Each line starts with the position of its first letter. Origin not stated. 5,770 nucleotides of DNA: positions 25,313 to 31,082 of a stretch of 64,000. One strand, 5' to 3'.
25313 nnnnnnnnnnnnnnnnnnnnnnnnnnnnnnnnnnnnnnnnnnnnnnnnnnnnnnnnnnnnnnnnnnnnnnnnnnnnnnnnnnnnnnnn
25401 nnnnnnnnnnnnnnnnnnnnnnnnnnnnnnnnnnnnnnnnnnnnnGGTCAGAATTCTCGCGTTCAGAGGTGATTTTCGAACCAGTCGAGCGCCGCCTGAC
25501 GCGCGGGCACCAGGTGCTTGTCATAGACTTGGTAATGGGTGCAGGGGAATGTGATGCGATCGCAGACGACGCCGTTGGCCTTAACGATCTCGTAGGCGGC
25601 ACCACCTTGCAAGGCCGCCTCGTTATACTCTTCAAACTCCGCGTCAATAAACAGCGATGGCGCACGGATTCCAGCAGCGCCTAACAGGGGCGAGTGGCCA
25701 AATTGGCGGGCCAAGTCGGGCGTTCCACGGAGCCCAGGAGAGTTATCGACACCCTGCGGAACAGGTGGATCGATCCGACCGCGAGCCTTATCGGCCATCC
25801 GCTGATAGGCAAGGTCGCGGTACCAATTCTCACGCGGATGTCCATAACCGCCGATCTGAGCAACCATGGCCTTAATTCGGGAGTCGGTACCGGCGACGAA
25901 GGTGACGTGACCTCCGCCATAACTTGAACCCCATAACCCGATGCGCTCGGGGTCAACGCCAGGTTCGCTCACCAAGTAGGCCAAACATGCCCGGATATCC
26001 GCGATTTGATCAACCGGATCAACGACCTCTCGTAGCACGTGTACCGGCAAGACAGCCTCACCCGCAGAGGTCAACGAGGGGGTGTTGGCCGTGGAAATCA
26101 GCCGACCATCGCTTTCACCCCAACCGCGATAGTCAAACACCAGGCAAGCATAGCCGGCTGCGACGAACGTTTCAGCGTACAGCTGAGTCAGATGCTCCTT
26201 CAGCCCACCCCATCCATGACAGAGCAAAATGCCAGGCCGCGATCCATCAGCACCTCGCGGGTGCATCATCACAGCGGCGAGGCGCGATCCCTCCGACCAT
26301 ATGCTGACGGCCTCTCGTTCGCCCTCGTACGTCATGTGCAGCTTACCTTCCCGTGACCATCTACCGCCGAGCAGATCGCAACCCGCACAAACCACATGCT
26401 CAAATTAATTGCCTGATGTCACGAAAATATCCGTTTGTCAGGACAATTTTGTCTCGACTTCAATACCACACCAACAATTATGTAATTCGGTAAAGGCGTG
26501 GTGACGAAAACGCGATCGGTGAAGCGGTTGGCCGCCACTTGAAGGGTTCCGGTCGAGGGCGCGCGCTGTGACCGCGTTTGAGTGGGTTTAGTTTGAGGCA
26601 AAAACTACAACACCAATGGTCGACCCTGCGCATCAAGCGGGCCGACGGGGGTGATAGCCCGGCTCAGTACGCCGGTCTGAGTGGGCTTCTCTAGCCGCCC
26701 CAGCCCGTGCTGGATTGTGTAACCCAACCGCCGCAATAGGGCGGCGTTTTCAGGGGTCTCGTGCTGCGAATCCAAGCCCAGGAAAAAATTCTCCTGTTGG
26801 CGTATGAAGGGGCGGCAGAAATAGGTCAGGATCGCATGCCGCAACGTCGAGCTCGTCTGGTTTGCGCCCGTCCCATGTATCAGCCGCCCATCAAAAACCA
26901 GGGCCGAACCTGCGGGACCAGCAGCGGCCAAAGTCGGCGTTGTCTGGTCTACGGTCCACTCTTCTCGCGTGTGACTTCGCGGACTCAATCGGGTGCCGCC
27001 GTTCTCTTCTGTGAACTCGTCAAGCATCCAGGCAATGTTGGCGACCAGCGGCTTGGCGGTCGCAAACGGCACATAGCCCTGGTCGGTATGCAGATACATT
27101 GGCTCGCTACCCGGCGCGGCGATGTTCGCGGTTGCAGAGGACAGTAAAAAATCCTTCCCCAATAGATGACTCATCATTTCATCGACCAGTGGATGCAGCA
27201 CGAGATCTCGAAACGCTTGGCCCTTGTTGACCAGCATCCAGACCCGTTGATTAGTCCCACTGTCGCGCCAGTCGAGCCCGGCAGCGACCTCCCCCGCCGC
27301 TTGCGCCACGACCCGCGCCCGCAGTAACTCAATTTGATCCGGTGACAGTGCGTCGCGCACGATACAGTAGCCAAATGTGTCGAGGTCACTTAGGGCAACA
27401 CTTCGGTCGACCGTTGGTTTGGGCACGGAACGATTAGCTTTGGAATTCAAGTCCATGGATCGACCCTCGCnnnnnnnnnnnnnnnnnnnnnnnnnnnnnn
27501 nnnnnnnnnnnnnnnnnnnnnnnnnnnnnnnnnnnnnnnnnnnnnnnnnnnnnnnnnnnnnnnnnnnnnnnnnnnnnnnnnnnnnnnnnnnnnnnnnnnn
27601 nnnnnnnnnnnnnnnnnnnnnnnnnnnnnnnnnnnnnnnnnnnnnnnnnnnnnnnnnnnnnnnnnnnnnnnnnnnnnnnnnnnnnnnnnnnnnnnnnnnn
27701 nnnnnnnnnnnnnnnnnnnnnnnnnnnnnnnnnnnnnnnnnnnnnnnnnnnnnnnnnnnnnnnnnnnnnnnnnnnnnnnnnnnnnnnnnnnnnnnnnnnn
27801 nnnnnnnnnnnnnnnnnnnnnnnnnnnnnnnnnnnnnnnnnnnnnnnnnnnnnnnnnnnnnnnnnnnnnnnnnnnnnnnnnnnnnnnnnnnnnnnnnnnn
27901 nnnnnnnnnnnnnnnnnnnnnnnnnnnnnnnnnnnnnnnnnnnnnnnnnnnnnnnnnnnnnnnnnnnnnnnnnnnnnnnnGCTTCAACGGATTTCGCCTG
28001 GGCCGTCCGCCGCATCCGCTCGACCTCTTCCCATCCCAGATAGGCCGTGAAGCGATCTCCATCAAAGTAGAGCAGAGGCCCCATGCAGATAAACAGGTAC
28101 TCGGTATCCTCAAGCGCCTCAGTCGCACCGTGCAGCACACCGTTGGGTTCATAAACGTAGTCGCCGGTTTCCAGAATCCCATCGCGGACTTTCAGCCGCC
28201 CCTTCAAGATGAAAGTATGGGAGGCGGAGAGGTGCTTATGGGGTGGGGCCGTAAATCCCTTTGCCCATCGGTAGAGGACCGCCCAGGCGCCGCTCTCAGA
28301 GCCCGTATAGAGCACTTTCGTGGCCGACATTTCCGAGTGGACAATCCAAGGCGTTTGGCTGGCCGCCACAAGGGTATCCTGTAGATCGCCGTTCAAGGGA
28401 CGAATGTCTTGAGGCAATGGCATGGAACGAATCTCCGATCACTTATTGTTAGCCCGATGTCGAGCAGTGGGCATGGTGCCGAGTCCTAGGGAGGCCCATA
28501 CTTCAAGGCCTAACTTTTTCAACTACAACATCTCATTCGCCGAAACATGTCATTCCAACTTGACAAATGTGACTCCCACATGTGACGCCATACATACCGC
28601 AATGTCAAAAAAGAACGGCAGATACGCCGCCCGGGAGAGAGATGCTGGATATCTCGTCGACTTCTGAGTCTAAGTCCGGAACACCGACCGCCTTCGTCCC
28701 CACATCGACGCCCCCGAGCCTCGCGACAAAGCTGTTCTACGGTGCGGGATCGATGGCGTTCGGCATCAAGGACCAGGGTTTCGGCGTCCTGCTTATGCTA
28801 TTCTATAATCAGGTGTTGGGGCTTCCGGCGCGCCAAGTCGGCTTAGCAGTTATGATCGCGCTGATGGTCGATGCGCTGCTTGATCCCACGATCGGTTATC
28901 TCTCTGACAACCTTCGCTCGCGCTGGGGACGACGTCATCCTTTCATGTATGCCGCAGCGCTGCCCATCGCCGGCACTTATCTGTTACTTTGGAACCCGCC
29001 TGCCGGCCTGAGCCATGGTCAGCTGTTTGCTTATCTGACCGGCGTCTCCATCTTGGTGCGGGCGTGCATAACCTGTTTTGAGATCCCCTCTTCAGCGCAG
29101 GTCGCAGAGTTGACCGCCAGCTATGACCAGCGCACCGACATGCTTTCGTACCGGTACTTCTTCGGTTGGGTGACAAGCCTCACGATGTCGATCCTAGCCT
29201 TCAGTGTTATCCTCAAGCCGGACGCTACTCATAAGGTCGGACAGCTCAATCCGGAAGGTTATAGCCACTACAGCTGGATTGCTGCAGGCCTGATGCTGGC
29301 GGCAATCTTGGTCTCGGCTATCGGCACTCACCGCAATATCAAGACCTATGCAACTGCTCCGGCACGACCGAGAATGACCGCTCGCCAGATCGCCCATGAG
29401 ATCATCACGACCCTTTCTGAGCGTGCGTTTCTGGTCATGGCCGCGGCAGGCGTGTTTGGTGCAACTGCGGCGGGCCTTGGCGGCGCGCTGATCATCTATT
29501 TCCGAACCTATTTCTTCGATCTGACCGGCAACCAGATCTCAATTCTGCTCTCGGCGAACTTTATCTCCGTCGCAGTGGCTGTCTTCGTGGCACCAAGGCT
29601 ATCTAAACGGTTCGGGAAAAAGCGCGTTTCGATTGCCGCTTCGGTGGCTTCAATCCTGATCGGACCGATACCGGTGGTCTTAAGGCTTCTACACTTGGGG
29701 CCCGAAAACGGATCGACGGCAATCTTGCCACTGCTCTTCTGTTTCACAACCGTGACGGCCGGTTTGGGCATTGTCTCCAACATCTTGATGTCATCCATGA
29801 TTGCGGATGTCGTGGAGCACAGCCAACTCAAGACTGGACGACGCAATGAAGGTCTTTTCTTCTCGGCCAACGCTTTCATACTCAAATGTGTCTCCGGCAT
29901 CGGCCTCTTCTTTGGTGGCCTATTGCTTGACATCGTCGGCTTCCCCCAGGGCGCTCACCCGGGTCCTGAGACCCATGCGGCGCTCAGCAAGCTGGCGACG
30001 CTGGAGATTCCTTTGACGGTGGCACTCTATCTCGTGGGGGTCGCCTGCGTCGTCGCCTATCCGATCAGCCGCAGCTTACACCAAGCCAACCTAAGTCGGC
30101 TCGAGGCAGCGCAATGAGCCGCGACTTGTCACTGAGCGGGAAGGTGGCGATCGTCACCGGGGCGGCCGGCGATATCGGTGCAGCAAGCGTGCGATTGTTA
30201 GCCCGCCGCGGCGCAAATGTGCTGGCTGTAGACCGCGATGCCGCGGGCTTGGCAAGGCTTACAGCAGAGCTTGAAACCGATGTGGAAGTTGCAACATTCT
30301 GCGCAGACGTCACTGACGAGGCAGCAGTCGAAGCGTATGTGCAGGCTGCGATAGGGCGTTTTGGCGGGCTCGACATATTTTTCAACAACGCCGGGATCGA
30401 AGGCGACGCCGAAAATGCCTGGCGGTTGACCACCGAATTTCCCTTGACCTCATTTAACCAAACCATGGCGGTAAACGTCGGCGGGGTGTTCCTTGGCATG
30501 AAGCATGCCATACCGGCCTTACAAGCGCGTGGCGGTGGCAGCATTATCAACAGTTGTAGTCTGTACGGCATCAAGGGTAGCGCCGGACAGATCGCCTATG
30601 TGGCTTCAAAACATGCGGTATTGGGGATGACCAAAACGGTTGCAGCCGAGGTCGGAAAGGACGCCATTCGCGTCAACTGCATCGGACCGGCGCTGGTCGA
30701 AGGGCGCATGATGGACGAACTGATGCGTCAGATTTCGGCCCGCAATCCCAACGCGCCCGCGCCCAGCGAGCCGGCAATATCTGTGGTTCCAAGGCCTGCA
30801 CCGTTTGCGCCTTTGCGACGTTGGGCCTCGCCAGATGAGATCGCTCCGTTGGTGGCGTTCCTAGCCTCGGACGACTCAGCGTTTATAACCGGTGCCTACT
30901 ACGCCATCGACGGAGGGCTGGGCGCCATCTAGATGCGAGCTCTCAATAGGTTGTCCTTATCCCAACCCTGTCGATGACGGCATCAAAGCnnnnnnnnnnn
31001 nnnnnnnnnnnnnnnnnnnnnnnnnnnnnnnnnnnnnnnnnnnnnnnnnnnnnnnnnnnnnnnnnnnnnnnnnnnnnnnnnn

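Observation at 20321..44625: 24-kb catabolic island for an unknown substrate, bracketed by two paralogous tandem-TetR regulators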

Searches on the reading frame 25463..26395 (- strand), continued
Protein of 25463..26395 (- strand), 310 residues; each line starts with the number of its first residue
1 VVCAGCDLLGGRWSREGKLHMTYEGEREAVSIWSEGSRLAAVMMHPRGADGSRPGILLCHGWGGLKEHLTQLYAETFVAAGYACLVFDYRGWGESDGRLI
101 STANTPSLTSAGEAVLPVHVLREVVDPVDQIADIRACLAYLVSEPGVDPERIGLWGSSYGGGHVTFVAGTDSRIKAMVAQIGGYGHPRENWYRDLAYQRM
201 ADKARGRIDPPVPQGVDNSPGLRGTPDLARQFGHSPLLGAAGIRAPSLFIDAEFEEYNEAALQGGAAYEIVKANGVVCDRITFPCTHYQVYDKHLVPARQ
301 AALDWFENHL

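Call 90: find_encoding_contigs(protein=P0301, flank=10000, max_places=1)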
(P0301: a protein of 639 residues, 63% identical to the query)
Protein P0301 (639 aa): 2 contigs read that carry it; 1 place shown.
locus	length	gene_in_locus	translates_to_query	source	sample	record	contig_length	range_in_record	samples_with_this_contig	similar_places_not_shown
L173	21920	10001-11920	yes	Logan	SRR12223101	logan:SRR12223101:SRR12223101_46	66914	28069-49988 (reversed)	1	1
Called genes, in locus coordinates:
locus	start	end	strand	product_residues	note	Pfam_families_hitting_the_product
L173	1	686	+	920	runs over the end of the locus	PF13360:PQQ_2, PF01011:PQQ (weak), PF13570:Beta-prop_ACSF4, PF01011:PQQ, PF13360:PQQ_2 (weak)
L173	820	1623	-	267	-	PF00106:adh_short, PF08659:KR, PF13561:adh_short_C2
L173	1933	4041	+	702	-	PF16177:ACAS_N, PF00501:AMP-binding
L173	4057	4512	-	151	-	-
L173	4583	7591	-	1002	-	PF07715:Plug, PF00593:TonB_dep_Rec_b-barrel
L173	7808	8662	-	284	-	PF02737:3HCDH_N, PF00725:3HCDH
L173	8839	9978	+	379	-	-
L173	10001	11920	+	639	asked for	PF01011:PQQ, PF13360:PQQ_2, PF13570:Beta-prop_ACSF4 (weak), PF07774:EMC1_C (faint), PF13360:PQQ_2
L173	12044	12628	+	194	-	PF00293:NUDIX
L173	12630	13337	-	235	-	PF01040:UbiA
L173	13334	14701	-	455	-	PF01663:Phosphodiest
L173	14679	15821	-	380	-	PF01261:AP_endonuc_2 (faint)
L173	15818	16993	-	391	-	PF01761:DHQ_synthase, PF24621:DHQS_C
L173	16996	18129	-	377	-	PF01436:NHL (faint)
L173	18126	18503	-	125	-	PF15071:TMEM220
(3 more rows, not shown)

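Call 91: find_encoding_contigs(protein=P0266, flank=10000, max_places=1)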
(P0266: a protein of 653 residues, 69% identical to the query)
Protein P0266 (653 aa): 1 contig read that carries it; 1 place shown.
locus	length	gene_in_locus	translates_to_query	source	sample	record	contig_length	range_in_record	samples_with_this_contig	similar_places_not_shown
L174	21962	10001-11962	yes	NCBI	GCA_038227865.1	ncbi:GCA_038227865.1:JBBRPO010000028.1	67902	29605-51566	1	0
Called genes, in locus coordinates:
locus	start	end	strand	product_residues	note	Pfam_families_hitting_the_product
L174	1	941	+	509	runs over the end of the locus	PF07690:MFS_1, PF13347:MFS_2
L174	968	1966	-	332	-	PF05721:PhyH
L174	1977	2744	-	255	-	PF05721:PhyH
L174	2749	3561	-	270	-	PF00106:adh_short, PF08659:KR, PF01370:Epimerase (weak), PF13460:NAD_binding_10 (weak), PF13561:adh_short_C2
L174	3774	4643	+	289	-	PF05448:AXE1, PF01738:DLH, PF02129:Peptidase_S15, PF00561:Abhydrolase_1, PF12146:Hydrolase_4 (weak), PF12697:Abhydrolase_6, PF00326:Peptidase_S9 (weak)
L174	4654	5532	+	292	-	PF00106:adh_short, PF08659:KR, PF13561:adh_short_C2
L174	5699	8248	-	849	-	PF07715:Plug, PF00593:TonB_dep_Rec_b-barrel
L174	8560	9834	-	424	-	PF00440:TetR_N, PF17932:TetR_C_24 (faint), PF21351:TetR_C_41 (faint), PF00440:TetR_N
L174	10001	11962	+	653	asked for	PF13442:Cytochrome_CBB3 (weak), PF01011:PQQ, PF13570:Beta-prop_ACSF4 (weak), PF07774:EMC1_C (faint), PF25293:Beta-prop_EMC1_N (faint), PF13360:PQQ_2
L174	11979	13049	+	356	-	-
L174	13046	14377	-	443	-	PF13428:TPR_14 (faint), PF13414:TPR_11 (weak), PF13424:TPR_12 (weak), PF13432:TPR_16, PF00515:TPR_1, PF07719:TPR_2 (weak), PF06325:PrmA, PF22528:PRMT_C (weak), +5 more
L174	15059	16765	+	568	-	PF00501:AMP-binding, PF13193:AMP-binding_C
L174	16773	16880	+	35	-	-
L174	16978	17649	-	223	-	-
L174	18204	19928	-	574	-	PF12773:DZR, PF13240:Zn_Ribbon_1 (weak)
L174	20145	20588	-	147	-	PF13610:DDE_Tnp_IS240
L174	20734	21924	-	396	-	PF05721:PhyH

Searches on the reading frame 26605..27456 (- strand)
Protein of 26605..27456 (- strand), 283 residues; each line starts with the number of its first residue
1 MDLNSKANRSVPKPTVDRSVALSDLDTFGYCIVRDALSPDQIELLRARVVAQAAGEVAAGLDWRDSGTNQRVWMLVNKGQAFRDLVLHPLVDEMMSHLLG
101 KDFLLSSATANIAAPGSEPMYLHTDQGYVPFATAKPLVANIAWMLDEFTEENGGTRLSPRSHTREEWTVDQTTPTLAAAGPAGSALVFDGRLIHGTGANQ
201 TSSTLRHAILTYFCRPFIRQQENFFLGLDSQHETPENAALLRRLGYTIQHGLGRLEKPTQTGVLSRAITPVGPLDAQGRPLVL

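Call 3: search_protein_families(library=pfam, proteins=[window:26605-27456:-])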
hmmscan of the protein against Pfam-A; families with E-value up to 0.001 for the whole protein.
window:26605-27456:- (283 aa): 1 family
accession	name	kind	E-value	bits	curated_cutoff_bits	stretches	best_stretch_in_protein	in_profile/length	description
PF05721.19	PhyH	-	1e-27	98.2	22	1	26-207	2-212/213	Phytanoyl-CoA dioxygenase (PhyH)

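Call 5: search_protein_families(library=ncbifam, proteins=[window:26605-27456:-], max_evalue=0.00001)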
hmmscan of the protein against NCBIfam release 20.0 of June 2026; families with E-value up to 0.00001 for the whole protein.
window:26605-27456:- (283 aa): 0 families

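Call 37: search_dna_similar(query=window:26605-27456:-, collection=plasmids, mode=protein, max_rows=25, max_evalue=1e-30)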
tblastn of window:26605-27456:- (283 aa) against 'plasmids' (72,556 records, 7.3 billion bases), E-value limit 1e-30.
No match.

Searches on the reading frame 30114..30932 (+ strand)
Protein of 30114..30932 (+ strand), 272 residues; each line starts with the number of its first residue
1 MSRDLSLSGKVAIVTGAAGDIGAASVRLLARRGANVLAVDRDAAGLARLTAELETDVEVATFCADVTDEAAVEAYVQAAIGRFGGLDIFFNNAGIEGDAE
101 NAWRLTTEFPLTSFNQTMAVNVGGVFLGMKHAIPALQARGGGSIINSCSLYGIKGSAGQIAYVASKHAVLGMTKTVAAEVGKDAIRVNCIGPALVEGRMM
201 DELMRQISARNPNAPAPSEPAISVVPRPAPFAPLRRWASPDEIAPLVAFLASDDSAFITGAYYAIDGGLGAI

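Call 4: search_protein_families(library=pfam, proteins=[window:30114-30932:+])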
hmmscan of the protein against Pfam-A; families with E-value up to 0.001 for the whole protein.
window:30114-30932:+ (272 aa): 6 families
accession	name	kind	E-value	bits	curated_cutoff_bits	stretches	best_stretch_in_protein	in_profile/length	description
PF13561.12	adh_short_C2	-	3.5e-52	177.8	27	1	16-269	1-235/236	Enoyl-(Acyl carrier protein) reductase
PF00106.31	adh_short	-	1.7e-49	168.4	26.6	1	10-205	1-192/195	short chain dehydrogenase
PF08659.16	KR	-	1.4e-08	35.3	22.6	1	12-169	3-156/180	KR domain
PF01370.27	Epimerase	-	2.3e-06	27.6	20.9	1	13-78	2-62/240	NAD dependent epimerase/dehydratase family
PF23441.1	SDR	-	8.7e-05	22.5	27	1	48-200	51-199/258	SDR-like rossmann domain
PF13460.12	NAD_binding_10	-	0.00098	19.5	27.2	0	16-85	1-60/184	NAD(P)H-binding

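Call 6: search_protein_families(library=ncbifam, proteins=[window:30114-30932:+], max_evalue=0.00001)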
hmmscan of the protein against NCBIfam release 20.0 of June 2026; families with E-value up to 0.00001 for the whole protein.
window:30114-30932:+ (272 aa): 215 families (the best 25 are shown)
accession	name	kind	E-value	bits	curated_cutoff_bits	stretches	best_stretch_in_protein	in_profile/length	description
NF005559.1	PRK07231.1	subfamily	1.5e-60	204.8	215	1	7-269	2-247/249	glucose 1-dehydrogenase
NF004791.0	PRK06138.1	equivalog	2.2e-59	200.8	312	1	6-271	2-251/252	SDR family oxidoreductase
NF004818.0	PRK06172.1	equivalog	4.2e-56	190.1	336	1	6-271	4-252/253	SDR family oxidoreductase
NF005681.0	PRK07478.1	subfamily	1.2e-54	185.4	267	1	6-269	3-249/254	SDR family oxidoreductase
NF052558.1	MBtsdlDhBudC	equivalog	4.4e-54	183.7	270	1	8-271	2-243/250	meso-2,3-butanediol dehydrogenase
NF009093.0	PRK12429.1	subfamily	4.5e-53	180.2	258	1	7-269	3-256/259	3-hydroxybutyrate dehydrogenase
TIGR01963.1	PHB_DH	subfamily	7.2e-53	179.4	307.05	1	10-269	2-252/255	3-hydroxybutyrate dehydrogenase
NF004198.0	PRK05653.1-3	equivalog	1.1e-52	179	296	1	6-269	4-246/248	3-oxoacyl-ACP reductase FabG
NF053702.1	TrHdxCHCADhChcB1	equivalog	6.2e-51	173.2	400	2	7-208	2-201/250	trans-4-hydroxycyclohexanecarboxylate dehydrogenase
TIGR03971.1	SDR_subfam_1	subfamily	6.7e-51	173.2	300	1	7-269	1-268/271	mycofactocin-coupled SDR family oxidoreductase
TIGR01830.1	3oxo_ACP_reduc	equivalog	3.5e-50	170.9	297.75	2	12-209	1-195/239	3-oxoacyl-[acyl-carrier-protein] reductase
NF009466.0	PRK12826.1-2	subfamily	4.6e-50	170.4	222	1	10-269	4-244/248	3-oxoacyl-ACP reductase FabG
NF005473.0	PRK07069.1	equivalog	7.8e-50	169.9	339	1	6-272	7-262/262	SDR family oxidoreductase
NF004203.0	PRK05653.2-4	subfamily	2.9e-49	167.8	313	1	6-269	3-256/260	3-oxoacyl-ACP reductase FabG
NF004713.0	PRK06057.1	equivalog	7.8e-49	166.4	404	1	6-270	6-250/257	3-oxoacyl-ACP reductase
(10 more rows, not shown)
